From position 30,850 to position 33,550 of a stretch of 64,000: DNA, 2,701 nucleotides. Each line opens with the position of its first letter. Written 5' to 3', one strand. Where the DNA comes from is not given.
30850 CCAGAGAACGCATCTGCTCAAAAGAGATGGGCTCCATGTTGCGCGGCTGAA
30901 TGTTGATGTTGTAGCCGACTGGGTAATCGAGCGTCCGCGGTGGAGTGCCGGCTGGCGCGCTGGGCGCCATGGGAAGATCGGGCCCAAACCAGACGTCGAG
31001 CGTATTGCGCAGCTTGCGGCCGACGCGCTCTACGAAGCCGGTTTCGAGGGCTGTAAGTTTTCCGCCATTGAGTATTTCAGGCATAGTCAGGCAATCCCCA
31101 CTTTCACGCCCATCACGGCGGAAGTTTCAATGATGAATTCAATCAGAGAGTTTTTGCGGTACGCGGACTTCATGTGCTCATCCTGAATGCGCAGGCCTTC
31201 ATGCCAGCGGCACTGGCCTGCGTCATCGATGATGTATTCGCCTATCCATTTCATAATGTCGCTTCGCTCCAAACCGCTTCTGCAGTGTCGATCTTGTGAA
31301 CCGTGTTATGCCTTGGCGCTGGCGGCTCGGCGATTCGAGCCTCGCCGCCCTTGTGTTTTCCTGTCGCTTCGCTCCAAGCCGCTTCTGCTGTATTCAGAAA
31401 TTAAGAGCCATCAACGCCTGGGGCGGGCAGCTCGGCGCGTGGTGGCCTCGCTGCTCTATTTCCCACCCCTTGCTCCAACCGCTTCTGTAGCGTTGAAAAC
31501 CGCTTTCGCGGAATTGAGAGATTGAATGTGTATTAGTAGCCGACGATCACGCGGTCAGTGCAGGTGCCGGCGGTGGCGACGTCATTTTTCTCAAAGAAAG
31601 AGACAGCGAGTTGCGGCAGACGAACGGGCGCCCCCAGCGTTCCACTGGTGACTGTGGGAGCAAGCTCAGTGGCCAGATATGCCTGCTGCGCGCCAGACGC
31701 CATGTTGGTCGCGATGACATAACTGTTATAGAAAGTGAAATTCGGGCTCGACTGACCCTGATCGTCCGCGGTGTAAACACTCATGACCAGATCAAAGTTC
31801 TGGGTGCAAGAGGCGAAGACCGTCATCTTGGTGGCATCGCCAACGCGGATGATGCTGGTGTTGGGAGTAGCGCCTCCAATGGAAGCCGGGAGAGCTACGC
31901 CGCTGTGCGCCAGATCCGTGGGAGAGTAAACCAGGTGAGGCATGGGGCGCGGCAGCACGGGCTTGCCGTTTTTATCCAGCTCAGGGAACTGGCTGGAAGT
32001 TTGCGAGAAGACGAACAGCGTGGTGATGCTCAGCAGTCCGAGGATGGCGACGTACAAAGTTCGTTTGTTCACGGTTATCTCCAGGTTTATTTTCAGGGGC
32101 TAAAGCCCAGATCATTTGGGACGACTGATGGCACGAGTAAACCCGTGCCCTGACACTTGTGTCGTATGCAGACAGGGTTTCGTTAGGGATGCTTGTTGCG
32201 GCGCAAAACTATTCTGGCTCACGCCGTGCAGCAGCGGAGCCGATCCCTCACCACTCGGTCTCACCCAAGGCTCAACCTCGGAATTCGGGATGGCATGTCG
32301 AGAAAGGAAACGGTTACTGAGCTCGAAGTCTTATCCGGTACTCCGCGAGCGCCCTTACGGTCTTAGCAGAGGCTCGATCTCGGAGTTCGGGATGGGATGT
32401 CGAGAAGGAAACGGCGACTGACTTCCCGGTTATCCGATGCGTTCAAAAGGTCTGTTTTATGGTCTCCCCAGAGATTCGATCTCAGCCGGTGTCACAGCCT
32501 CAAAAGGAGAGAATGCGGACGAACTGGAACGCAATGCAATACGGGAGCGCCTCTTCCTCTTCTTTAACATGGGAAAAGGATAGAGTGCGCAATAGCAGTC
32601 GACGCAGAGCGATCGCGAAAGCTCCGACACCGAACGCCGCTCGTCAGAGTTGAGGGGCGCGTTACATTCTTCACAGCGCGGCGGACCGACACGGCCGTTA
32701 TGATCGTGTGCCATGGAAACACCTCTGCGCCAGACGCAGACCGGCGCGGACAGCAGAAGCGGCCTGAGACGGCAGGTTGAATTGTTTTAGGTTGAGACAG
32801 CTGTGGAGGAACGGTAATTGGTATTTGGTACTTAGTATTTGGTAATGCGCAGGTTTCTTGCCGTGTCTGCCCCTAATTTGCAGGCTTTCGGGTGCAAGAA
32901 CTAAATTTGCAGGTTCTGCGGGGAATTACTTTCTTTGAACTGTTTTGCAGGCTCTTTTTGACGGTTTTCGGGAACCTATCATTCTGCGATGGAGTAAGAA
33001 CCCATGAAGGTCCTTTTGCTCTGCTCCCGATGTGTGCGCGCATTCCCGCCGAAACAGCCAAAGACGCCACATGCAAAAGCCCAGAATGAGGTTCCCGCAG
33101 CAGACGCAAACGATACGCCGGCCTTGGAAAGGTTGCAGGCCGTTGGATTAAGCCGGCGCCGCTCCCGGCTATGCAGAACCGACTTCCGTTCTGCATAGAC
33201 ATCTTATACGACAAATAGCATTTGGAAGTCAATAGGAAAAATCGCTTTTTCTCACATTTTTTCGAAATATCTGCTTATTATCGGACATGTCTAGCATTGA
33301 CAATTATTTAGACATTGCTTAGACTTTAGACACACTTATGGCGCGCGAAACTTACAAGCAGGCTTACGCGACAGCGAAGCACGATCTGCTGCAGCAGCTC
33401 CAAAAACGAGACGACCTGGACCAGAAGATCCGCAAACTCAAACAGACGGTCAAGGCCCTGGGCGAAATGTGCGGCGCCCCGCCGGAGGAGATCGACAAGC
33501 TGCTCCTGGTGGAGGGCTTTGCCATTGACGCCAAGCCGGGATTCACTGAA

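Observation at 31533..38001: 6.4-kb cargo island splits the normally adjacent terL and portal genes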

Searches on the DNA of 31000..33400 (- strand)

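Call 36: search_rna_families(source=window, start=31000, end=33400, threshold=evalue, max_evalue=1)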
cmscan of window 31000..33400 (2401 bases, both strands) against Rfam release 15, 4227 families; matches with E-value up to 1: 1.
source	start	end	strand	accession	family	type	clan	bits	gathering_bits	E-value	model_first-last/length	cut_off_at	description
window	32226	32280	-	RF01119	sR32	Gene; snRNA; snoRNA; CD-box;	-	16.8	40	0.17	1-57/57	no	Small nucleolar RNA sR32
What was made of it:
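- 32955..33201 (-): Structured leader RNA candidate of 247 nt. It forms a multi-helix junction with an invariant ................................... core. No Rfam match (call 36).
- On Processive antitermination RNAs (put, EAR): There is no Rfam similarity (call 36).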

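Call 102: build_rna_model(alignment_id=A1, structure=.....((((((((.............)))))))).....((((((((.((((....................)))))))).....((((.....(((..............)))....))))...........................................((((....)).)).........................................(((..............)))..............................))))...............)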
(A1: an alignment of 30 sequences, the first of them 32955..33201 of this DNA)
Model R1 built from alignment A1 (30 sequences, 288 columns); structure: as given.
model positions 248; base pairs 34; branch points 4; effective number of sequences 2.66; information 0.59 bits per position. Calibrated on 0.2 Mb of random sequence (short: E-values are rough).
structure used (alignment columns):
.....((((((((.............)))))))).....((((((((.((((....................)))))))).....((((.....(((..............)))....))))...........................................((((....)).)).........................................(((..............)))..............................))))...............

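Call 103: search_with_rna_model(model_id=R1, sources=[window, L001, L002, L003, L004, L005, L007, L008, L010, L011, L013, L014, L015, L016, L017, L018, L020, L021, L023, L024, L025, L026, L027, L028, L031, L033, L034, L035, L036, L037, L038, L039, L043, L044, L046, L047, L048, L049, L050, L051, L052, L054, L055, L056, L057, L058, L059, L060, L064, L068, L075], max_evalue=0.01, make_alignment=true)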
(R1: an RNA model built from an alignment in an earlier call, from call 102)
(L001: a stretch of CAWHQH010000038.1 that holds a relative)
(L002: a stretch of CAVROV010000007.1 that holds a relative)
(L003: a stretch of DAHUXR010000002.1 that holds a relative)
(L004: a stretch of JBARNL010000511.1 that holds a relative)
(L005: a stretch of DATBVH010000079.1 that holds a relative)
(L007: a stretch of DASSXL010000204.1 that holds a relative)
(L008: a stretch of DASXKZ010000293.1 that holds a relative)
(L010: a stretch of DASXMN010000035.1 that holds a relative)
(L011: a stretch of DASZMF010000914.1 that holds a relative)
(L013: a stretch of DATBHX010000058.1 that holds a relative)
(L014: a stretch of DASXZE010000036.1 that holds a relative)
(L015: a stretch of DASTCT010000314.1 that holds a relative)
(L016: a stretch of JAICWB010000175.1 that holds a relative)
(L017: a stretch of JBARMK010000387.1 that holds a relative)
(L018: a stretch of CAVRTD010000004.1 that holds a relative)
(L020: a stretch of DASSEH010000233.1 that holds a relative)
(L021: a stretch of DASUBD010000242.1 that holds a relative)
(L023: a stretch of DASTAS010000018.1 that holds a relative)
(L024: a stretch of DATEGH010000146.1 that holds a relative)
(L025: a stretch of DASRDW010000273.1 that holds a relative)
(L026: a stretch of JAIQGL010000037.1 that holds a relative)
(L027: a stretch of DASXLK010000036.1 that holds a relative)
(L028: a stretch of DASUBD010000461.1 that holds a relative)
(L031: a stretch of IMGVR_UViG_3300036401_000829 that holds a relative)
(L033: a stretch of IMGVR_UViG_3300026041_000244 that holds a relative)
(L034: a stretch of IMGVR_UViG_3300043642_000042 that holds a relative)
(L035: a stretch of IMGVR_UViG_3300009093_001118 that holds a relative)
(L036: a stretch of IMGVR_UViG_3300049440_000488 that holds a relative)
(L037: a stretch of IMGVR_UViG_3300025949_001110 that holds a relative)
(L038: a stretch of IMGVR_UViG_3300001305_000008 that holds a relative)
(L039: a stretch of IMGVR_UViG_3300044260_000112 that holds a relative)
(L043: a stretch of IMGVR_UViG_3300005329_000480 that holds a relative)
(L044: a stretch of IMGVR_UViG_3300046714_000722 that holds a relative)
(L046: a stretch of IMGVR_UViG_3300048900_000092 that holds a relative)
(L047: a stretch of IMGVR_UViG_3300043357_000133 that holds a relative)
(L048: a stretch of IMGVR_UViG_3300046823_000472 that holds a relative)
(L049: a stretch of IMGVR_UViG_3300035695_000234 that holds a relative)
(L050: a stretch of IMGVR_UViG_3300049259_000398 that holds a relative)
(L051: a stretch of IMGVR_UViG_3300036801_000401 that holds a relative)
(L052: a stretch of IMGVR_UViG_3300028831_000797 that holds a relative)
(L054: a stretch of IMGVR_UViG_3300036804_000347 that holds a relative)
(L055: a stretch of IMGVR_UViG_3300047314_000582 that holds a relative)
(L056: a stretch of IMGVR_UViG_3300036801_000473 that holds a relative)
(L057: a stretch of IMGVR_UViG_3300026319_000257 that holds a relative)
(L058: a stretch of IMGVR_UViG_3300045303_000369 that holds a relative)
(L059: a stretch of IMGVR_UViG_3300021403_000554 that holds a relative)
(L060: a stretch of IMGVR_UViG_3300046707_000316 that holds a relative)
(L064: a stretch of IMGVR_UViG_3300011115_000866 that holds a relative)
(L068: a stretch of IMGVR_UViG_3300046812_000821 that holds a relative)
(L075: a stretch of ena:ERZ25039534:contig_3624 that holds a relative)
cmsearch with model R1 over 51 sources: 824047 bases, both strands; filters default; matches with E-value up to 0.01: 48.
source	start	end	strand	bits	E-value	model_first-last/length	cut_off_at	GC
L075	8974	9220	+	274.2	2.4e-86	1-248/248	no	0.55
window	32955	33201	-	273.2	4.8e-86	1-248/248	no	0.55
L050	8190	8436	+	272.7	7.4e-86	1-248/248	no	0.58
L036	3218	3465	+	272.2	1e-85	1-248/248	no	0.58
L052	2680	2926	+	271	2.6e-85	1-248/248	no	0.57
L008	5695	5941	+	270.9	2.8e-85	1-248/248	no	0.56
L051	5509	5755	+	270.9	2.8e-85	1-248/248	no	0.56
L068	4719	4966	+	268.6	1.5e-84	1-248/248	no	0.54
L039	3809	4056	+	267.3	3.9e-84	1-248/248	no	0.58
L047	541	788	+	262.5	1.4e-82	1-248/248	no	0.56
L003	8060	8306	+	261.5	3e-82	1-248/248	no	0.57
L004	7499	7745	+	260.1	8.1e-82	1-248/248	no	0.57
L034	3530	3780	+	259.3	1.5e-81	1-248/248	no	0.57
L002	8181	8433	+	258.3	3.3e-81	1-248/248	no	0.57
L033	150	397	+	256.1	1.6e-80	1-248/248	no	0.57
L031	5172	5417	+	255.4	2.7e-80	1-248/248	no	0.57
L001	7926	8178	+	254.5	5.4e-80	1-248/248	no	0.54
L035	1973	2221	+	251.9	3.5e-79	1-248/248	no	0.57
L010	8029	8277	+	250.4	1.1e-78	1-248/248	no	0.6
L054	5377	5625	+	250.4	1.1e-78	1-248/248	no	0.6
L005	1041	1286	+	250.2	1.3e-78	1-248/248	no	0.56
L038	651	896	+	250.2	1.3e-78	1-248/248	no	0.56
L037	1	244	+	245.6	3.9e-77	3-248/248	5'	0.57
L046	35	280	+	243.4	2.1e-76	1-248/248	no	0.61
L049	540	786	+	239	5.1e-75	1-248/248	no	0.62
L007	4222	4465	+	230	4.3e-72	1-248/248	no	0.6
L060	1434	1683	+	223.9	4e-70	1-248/248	no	0.58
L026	5661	5905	+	223.2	6.6e-70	1-248/248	no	0.59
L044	6844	7087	+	218.5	2.2e-68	1-248/248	no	0.6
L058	1219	1463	+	175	2.4e-54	1-248/248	no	0.58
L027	5717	5963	+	172.6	1.4e-53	1-248/248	no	0.57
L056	8606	8852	+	172.6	1.4e-53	1-248/248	no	0.57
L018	8495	8749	+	168.2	3.6e-52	1-248/248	no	0.59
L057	436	690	+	160.9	7.9e-50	1-248/248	no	0.58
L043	1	179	+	159.4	2.4e-49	69-248/248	5'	0.56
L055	7927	8149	+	156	3e-48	1-248/248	no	0.58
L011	1092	1338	+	151.1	1.2e-46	1-248/248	no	0.58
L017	8505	8754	+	141.7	1.3e-43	1-248/248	no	0.59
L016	2896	3122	+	136.6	5.5e-42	1-248/248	no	0.55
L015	8382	8607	+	124.1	5.9e-38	1-248/248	no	0.55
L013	8438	8742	+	110.8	1.1e-33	1-248/248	no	0.61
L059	8021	8275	+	79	2e-23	1-248/248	no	0.55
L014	1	93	+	40.1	7e-11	156-248/248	5'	0.58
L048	1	61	+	30.5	8.9e-08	186-248/248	5'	0.56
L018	5427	5492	+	27.2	1e-06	40-109/248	no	0.53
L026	1341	1461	+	27.1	1.1e-06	32-233/248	no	0.57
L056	748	892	+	21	0.00011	32-233/248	no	0.58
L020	6002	6211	+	14.9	0.0097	1-248/248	no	0.65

Alignment A4: 48 matches aligned to the model, 438 columns, each read 5' to 3' on its own strand. Consensus structure (alignment columns), stored with it:
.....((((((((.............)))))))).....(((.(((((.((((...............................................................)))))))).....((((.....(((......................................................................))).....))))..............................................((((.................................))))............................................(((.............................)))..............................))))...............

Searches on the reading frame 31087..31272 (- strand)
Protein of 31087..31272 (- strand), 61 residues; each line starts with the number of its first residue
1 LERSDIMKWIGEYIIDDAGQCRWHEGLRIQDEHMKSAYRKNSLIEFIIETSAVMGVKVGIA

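Call 28: search_protein_families(library=phrogs, proteins=[window:31087-31272:-], max_evalue=0.01)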
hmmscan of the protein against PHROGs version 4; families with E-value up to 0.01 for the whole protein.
window:31087-31272:- (61 aa): 0 families
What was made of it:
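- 31087..31254 (-): orf55, a small conserved ORF whose stop overlaps the portal start (ATGA). No Pfam or PHROG hit (call 28).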

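Call 29: search_protein_families(library=ncbifam, proteins=[window:31087-31272:-], max_evalue=0.01)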
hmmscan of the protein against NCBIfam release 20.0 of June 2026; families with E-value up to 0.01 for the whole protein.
window:31087-31272:- (61 aa): 0 families
